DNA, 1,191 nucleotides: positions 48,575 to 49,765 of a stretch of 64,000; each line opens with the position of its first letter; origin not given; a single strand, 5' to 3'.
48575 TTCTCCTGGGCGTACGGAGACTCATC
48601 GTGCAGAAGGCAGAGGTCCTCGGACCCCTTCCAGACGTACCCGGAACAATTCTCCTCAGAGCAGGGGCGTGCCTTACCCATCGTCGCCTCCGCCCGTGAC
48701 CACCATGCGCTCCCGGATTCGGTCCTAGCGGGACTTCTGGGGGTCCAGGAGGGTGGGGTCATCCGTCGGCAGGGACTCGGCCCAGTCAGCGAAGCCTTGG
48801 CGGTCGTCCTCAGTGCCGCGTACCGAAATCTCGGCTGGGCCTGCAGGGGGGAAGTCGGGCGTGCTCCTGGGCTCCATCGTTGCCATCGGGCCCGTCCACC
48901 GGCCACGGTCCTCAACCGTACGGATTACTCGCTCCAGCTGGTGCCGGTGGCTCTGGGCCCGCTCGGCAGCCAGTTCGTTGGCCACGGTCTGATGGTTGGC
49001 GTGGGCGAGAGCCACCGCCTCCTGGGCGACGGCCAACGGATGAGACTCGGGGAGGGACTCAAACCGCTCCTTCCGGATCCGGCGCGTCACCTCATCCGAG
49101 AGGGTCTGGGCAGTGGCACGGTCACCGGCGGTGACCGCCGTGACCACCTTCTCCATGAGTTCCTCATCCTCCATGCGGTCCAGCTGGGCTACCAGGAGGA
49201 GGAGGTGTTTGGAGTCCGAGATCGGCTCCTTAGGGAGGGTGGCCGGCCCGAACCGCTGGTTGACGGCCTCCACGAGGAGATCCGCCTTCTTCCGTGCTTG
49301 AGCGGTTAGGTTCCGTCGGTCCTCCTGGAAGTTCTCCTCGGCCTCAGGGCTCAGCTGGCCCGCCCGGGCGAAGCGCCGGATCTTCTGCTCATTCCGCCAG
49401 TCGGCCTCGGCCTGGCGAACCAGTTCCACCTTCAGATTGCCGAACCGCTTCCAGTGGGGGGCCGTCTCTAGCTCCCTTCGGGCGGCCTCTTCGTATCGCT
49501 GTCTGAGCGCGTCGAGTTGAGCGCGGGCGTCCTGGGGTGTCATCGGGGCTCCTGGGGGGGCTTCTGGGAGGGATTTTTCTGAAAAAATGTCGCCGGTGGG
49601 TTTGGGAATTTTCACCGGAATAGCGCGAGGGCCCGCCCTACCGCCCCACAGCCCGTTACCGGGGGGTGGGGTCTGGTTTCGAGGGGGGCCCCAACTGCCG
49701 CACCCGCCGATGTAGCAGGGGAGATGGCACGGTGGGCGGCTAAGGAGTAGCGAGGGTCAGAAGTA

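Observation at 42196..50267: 8-kb lower-GC island bounded by a perfect 45-bp direct repeat of the 3' part of tRNA-Val(TAC)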

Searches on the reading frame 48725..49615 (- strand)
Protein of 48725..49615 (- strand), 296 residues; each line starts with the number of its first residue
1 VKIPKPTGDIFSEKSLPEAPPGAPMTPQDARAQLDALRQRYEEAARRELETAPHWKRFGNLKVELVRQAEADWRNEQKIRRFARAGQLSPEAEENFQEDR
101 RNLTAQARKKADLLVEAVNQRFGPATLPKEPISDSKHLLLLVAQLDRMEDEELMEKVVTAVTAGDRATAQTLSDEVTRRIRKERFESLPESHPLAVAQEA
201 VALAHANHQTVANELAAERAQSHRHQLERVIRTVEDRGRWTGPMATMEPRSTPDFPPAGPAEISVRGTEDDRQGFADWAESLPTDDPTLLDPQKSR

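Call 7: search_protein_families(library=pfam, proteins=[window:48725-49615:-], max_evalue=0.1)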
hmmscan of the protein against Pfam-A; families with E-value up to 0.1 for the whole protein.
window:48725-49615:- (296 aa): 0 families

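Call 8: search_protein_families(library=phrogs, proteins=[window:48725-49615:-], max_evalue=0.1)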
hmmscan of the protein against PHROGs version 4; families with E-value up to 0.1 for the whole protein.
window:48725-49615:- (296 aa): 1 family
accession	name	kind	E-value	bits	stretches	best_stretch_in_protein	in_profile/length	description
phrog_33102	-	unknown function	0.045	14.9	1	94-124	23-54/77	-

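Call 9: search_protein_families(library=padloc, proteins=[window:48725-49615:-], max_evalue=0.1)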
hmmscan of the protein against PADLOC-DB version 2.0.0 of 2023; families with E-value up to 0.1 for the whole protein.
window:48725-49615:- (296 aa): 1 family
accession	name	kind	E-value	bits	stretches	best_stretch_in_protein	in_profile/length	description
PDLC00969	Cas8b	-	0.012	13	1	140-217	180-260/395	"CRISPR-associated protein Cas8b/Csh1, subtype I-B/HMARI"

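Call 34: find_homologous_proteins(query=window:48725-49615:-, max_evalue=0.001)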
Query window:48725-49615:- (296 aa): 1 proteins with E <= 0.001 among 5220 candidates.
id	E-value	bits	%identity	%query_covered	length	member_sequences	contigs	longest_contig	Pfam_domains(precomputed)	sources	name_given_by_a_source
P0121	2.3e-170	583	100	92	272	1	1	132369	-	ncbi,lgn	-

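Call 38: search_protein_families(library=ncbifam, proteins=[window:48725-49615:-], max_evalue=0.1)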
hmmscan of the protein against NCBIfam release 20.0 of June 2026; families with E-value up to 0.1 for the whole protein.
window:48725-49615:- (296 aa): 2 families
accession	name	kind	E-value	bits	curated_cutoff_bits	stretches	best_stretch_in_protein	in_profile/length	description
TIGR02591.1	cas_Csh1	hypoth_equivalog_domain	0.045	13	104.05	1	140-217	180-260/395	type I-B CRISPR-associated protein Cas8b/Csh1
TIGR04412.1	T2SS_GspM_XcpZ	equivalog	0.099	12.4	60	0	55-120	13-78/126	type II secretion system protein GspM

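Call 56: search_protein_representatives(protein=window:48725-49543:-)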
Query: 272 residues. Proteins with E-value up to 0.001 (for the whole library): 11; up to 1e-10: 8; up to 1e-30: 3. The best 11 are listed.
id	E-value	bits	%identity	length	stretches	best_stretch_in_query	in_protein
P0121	4.1e-171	583.6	100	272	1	1-272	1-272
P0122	1.3e-55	205.3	44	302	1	10-268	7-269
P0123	1.4e-51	192.1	45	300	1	10-265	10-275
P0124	1.4e-20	90.6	31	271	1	9-244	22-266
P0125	2.8e-18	83.0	40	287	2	94-242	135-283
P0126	1.7e-15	73.9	35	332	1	14-264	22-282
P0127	2.6e-13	66.7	32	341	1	3-243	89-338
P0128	9.6e-13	64.9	48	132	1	172-265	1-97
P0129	1.2e-07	48.1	33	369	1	72-226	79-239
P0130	3.1e-07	46.8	31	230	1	34-231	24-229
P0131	2.1e-04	37.6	30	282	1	91-246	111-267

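Call 57: find_encoding_contigs(protein=P0122, flank=10000, max_places=3)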
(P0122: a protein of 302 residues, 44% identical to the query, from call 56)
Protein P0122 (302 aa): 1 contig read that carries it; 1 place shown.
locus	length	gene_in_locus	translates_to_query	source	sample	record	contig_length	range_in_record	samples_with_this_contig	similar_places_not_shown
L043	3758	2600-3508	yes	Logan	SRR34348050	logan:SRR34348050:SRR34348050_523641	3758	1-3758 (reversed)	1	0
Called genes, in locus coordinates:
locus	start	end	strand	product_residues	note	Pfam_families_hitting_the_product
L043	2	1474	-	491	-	?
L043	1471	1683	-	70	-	PF21531:Rv2175c_wHTH (faint), PF12728:HTH_17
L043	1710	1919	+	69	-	-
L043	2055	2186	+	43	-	-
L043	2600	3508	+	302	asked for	-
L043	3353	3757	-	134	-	?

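Call 58: find_encoding_contigs(protein=P0123, flank=10000, max_places=3)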
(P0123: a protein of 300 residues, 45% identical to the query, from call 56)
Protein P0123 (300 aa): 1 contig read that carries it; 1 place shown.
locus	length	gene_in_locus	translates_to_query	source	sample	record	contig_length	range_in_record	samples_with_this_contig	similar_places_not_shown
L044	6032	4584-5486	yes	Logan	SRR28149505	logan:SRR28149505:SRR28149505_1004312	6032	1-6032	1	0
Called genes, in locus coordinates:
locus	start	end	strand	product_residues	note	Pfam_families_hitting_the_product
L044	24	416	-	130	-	-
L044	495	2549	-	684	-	PF09250:Prim-Pol, PF08708:PriCT_1 (faint), PF13481:AAA_25 (weak)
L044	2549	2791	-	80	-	PF12728:HTH_17 (weak)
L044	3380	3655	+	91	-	-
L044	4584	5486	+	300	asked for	-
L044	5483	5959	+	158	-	-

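Call 60: find_encoding_contigs(protein=P0124, flank=10000, max_places=3)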
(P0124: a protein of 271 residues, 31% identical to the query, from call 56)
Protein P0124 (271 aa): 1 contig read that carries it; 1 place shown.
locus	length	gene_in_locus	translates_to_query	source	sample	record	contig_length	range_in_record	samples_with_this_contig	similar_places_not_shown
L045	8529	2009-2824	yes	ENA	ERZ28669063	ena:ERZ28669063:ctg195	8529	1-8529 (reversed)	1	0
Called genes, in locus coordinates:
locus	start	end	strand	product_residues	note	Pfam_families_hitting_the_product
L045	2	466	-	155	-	?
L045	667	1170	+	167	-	-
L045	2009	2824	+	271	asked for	-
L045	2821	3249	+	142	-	-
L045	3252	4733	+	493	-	-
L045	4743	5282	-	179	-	-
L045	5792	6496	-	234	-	-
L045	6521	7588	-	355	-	PF01555:N6_N4_Mtase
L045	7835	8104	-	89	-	PF02817:E3_binding (weak)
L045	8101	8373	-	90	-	-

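Call 61: find_encoding_contigs(protein=P0126, flank=10000, max_places=3)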
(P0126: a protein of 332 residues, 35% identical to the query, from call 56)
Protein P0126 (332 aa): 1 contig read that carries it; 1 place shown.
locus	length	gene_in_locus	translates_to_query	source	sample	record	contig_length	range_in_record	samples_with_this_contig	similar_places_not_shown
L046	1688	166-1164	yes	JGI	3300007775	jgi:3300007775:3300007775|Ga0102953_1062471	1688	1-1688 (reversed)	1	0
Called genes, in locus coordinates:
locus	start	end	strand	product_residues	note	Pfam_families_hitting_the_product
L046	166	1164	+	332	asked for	-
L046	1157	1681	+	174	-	-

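Call 63: search_protein_families(library=pfam, proteins=[L045:3252-4733:+, L045:4743-5282:-, L045:5792-6496:-, L045:2-466:-, L045:667-1170:+, L045:2821-3249:+, L043:2-1474:-, L044:5483-5959:+, L044:24-416:-, L044:3380-3655:+], max_evalue=0.01)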
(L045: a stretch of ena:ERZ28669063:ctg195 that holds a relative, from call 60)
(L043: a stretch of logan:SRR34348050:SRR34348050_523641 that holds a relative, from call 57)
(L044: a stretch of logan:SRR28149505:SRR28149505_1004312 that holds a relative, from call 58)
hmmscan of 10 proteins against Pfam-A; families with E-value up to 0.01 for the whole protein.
L045:3252-4733:+ (493 aa): 0 families

L045:4743-5282:- (179 aa): 0 families

L045:5792-6496:- (234 aa): 0 families

L045:2-466:- (155 aa): 0 families

L045:667-1170:+ (167 aa): 0 families

L045:2821-3249:+ (142 aa): 0 families

L043:2-1474:- (491 aa): 2 families
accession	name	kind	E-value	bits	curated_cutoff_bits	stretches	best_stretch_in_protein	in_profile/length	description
PF22763.1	NrS1-1_pol-like_HBD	-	2.8e-27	94.8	27.9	1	243-302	1-64/64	NrS-1 polymerase HBD domain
PF05272.17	VapE-like_dom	-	0.0068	16.3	25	0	433-461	41-69/217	Virulence-associated protein E-like domain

L044:5483-5959:+ (158 aa): 1 family
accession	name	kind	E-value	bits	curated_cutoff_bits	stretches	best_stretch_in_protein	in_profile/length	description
PF06005.17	ZapB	-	0.00013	22.8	31.5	1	119-156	8-45/71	Cell division protein ZapB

L044:24-416:- (130 aa): 0 families

L044:3380-3655:+ (91 aa): 0 families

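Call 64: search_protein_families(library=phrogs, proteins=[L045:3252-4733:+, L045:4743-5282:-, L045:5792-6496:-, L045:2-466:-, L045:667-1170:+, L045:2821-3249:+, L043:2-1474:-, L044:5483-5959:+, L045:2009-2824:+, L044:3380-3655:+], max_evalue=0.01)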
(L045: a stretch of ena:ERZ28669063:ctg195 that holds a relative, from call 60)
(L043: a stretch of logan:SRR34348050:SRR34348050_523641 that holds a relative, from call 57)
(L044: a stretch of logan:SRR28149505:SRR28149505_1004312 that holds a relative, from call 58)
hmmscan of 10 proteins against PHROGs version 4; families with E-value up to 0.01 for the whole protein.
L045:3252-4733:+ (493 aa): 3 families
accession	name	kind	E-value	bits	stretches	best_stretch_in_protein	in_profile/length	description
phrog_2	-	head and packaging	1.1e-37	131.3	1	11-477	250-589/807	terminase large subunit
phrog_5902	-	unknown function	1.8e-27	97.6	1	32-289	16-280/359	-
phrog_7579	-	head and packaging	0.00069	19.9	1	68-267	21-216/239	terminase large subunit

L045:4743-5282:- (179 aa): 0 families

L045:5792-6496:- (234 aa): 0 families

L045:2-466:- (155 aa): 0 families

L045:667-1170:+ (167 aa): 0 families

L045:2821-3249:+ (142 aa): 1 family
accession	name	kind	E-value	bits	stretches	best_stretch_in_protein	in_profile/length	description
phrog_9511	-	unknown function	0.0086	17.4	0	96-140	14-60/91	-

L043:2-1474:- (491 aa): 9 families
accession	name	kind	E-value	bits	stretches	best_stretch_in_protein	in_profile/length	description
phrog_1829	-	DNA, RNA and nucleotide metabolism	2.3e-91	308.1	2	15-322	6-308/772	DNA primase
phrog_13901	-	DNA, RNA and nucleotide metabolism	1.3e-74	252.4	1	11-309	7-308/341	DNA primase/helicase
phrog_3022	-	DNA, RNA and nucleotide metabolism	8.6e-40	137.9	1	13-295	7-290/788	DNA primase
phrog_8643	-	DNA, RNA and nucleotide metabolism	3.1e-28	99.8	1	13-168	35-175/179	DNA polymerase/primase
phrog_15962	-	DNA, RNA and nucleotide metabolism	2.9e-19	69.8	1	11-175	27-199/835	DNA primase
phrog_35045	-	DNA, RNA and nucleotide metabolism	1e-12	48.1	1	231-294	250-315/826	DNA primase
phrog_1156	-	DNA, RNA and nucleotide metabolism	5.1e-12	46.1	1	357-486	501-600/855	DNA primase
phrog_2249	-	DNA, RNA and nucleotide metabolism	0.0056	16.4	1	423-463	506-547/802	DNA primase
phrog_256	-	DNA, RNA and nucleotide metabolism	0.007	16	0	433-463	511-541/798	DNA helicase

L044:5483-5959:+ (158 aa): 1 family
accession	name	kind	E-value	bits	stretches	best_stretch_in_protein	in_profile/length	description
phrog_1899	-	unknown function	0.0058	15.9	1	88-156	290-357/933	-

L045:2009-2824:+ (271 aa): 0 families

L044:3380-3655:+ (91 aa): 0 families

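Call 70: search_solved_structures(query=A3, max_evalue=1)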
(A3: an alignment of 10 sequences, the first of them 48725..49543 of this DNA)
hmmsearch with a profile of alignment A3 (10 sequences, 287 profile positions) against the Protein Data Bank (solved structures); distinct sequences matched with E-value up to 1: 15.
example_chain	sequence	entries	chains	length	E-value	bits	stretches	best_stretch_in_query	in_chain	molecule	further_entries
3l4f_A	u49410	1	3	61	0.081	16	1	51-101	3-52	Rho guanine nucleotide exchange factor 7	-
9p8h_SD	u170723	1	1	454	0.17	15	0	85-140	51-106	40S ribosomal protein S3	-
3jv2_A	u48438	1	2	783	0.19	14.8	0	27-114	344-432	Protein translocase subunit SecA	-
2ibm_A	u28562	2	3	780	0.19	14.8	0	27-114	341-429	Preprotein translocase secA subunit | Protein translocase subunit SecA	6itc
3dl8_A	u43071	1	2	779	0.19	14.8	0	27-114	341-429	Protein translocase subunit secA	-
7xha_A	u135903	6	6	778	0.19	14.8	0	27-114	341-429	Protein translocase subunit SecA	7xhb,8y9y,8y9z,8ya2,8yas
2w6b_A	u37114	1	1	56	0.22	14.6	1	52-100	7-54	RHO GUANINE NUCLEOTIDE EXCHANGE FACTOR 7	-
5eul_A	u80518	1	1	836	0.27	14.3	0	29-114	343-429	Protein translocase subunit SecA, Insertion Peptide Chimera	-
8ya0_A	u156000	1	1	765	0.27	14.3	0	27-114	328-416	Protein translocase subunit SecA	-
5yim_A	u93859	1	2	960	0.3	14.1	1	15-104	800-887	SdeA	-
7mir_C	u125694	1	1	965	0.31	14.1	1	15-104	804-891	Ubiquitinating/deubiquitinating enzyme SdeA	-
5yij_A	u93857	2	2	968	0.31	14.1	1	15-104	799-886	SdeA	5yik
7pqe_A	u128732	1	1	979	0.31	14.1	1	15-104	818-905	Ubiquitinating/deubiquitinating enzyme SdeA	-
7ppo_A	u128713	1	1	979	0.31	14.1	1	15-104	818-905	Ubiquitinating/deubiquitinating enzyme SdeA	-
4l9e_A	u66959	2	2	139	0.34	14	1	191-227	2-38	Transcriptional regulator, PpsR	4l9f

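Call 72: list_cluster_members(proteins=[P0121, P0132, P0001])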
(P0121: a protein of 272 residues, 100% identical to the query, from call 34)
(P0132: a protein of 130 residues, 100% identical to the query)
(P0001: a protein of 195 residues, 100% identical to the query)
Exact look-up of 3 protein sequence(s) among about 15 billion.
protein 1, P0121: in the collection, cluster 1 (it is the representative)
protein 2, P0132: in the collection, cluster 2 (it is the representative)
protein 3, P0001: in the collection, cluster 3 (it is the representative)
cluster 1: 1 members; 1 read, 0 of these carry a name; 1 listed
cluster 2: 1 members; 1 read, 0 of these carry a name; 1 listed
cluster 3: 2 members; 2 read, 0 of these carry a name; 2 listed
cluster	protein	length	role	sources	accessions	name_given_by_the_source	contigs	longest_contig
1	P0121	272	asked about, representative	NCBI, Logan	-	-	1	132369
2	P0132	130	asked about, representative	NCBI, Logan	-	-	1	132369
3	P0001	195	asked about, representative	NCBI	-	-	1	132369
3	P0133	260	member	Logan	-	-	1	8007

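Call 76: find_encoding_contigs(protein=P0125, flank=10000, max_places=3)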
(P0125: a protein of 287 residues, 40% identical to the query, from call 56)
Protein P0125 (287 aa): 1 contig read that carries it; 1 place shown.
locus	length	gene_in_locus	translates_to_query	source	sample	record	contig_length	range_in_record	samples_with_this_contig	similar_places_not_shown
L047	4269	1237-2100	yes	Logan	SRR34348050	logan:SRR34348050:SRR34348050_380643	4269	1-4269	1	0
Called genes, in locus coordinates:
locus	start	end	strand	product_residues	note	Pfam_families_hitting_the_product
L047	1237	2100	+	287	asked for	-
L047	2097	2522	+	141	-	-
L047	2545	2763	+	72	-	-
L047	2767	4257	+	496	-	-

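Call 77: find_encoding_contigs(protein=P0127, flank=10000, max_places=3)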
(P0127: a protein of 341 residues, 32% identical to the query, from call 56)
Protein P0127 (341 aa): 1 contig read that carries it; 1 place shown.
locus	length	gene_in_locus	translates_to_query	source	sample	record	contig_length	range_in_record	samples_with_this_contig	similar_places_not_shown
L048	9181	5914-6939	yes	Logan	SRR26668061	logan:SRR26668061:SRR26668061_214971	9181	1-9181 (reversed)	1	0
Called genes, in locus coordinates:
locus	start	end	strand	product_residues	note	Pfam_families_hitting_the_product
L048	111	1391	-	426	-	PF00589:Phage_integrase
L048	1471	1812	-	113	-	PF12728:HTH_17 (weak)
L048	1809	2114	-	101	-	-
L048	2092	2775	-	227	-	-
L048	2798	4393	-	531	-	PF22548:AEP-TOTE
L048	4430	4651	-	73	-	-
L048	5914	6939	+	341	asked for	-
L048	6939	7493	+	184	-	-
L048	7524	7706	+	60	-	-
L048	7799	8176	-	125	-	-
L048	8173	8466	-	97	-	-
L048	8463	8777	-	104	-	-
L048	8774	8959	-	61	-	-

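Call 88: predict_structure(alignment_id=A3)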
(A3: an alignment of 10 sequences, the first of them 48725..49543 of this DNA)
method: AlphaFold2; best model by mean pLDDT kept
length: 272 residues; sequences in the alignment: 10
mean_pLDDT: 84.5   pTM: 0.67
mean pLDDT of the five models: 84.5, 82.7, 81.7, 80.4, 76.7
residues with pLDDT >= 90: 154; 70-90: 76; 50-70: 27; < 50: 15
segments of 3 or more residues with pLDDT < 50: 225-232, 268-272
pLDDT, mean of each block of 10 residues (from residue 1): 93 94 91 92 94 87 87 95 96 90 77 77 92 94 90 90 87 94 91 93 94 86 49 60 71 77 53 38
secondary structure, 60 per line:
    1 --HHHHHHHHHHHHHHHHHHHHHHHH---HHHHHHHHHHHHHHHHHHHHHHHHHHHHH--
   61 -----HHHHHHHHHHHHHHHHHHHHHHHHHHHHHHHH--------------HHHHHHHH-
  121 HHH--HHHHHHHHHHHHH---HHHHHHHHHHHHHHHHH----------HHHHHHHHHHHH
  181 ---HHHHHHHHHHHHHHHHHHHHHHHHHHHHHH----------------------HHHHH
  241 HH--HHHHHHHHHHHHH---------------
elements in order: H3-26 H30-58 H66-97 H112-119 H126-138 H142-158 H169-180 H184-213 H236-242 H245-257

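Call 91: fold_search(model_id=the predicted structure, library=viral)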
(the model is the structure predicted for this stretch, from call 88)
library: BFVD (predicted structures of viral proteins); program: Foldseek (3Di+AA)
matches with E <= 10: 301; with E <= 0.001: 0
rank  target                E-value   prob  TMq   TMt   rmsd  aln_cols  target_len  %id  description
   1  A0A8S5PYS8            1.0e-01  0.20  0.15  0.07  22.0       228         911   17  Tail fiber protein [Podoviridae sp. ctIlO27]
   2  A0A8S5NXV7            1.5e-01  0.89  0.34  0.41  10.6       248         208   13  Uncharacterized protein [Siphoviridae sp. ctINK4]
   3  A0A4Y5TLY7            3.8e-01  0.21  0.21  0.12  26.5       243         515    7  (no name in the UniProt tables at hand)
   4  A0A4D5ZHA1            4.2e-01  0.33  0.22  0.27  15.4       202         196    9  (no name in the UniProt tables at hand)
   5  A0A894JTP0            4.2e-01  0.18  0.21  0.17  17.4       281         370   10  (no name in the UniProt tables at hand)
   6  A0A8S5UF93            4.4e-01  0.11  0.17  0.17  27.6       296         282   12  Uncharacterized protein [Myoviridae sp. ctcyQ27]
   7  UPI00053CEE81         4.9e-01  0.21  0.19  0.26  16.7       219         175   12  (no name look-up for this kind of identifier)
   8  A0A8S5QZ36            5.2e-01  0.23  0.23  0.15  25.8       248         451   11  Minor capsid protein [Siphoviridae sp. cttWj13]
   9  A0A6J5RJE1            6.0e-01  0.07  0.13  0.13  26.9       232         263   16  Uncharacterized protein [uncultured Caudovirales phage]
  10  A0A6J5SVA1            6.3e-01  0.14  0.19  0.10  19.2       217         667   13  Uncharacterized protein [uncultured Caudovirales phage]
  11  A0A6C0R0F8            6.3e-01  0.13  0.18  0.18  27.1       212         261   14  Capsid morphogenesis protein [Listeria phage LP-018]
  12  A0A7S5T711            7.0e-01  0.13  0.17  0.23  16.8       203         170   10  (no name in the UniProt tables at hand)
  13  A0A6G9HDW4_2          7.3e-01  0.08  0.16  0.05  54.3       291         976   17  Uncharacterized protein [Carcinus maenas virus 1]
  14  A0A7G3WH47            8.1e-01  0.09  0.16  0.11  54.5       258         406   15  Uncharacterized protein [Arthronema virus TR020]
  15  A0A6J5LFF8            8.5e-01  0.10  0.19  0.06  28.7       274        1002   15  Uncharacterized protein [uncultured Caudovirales phage]
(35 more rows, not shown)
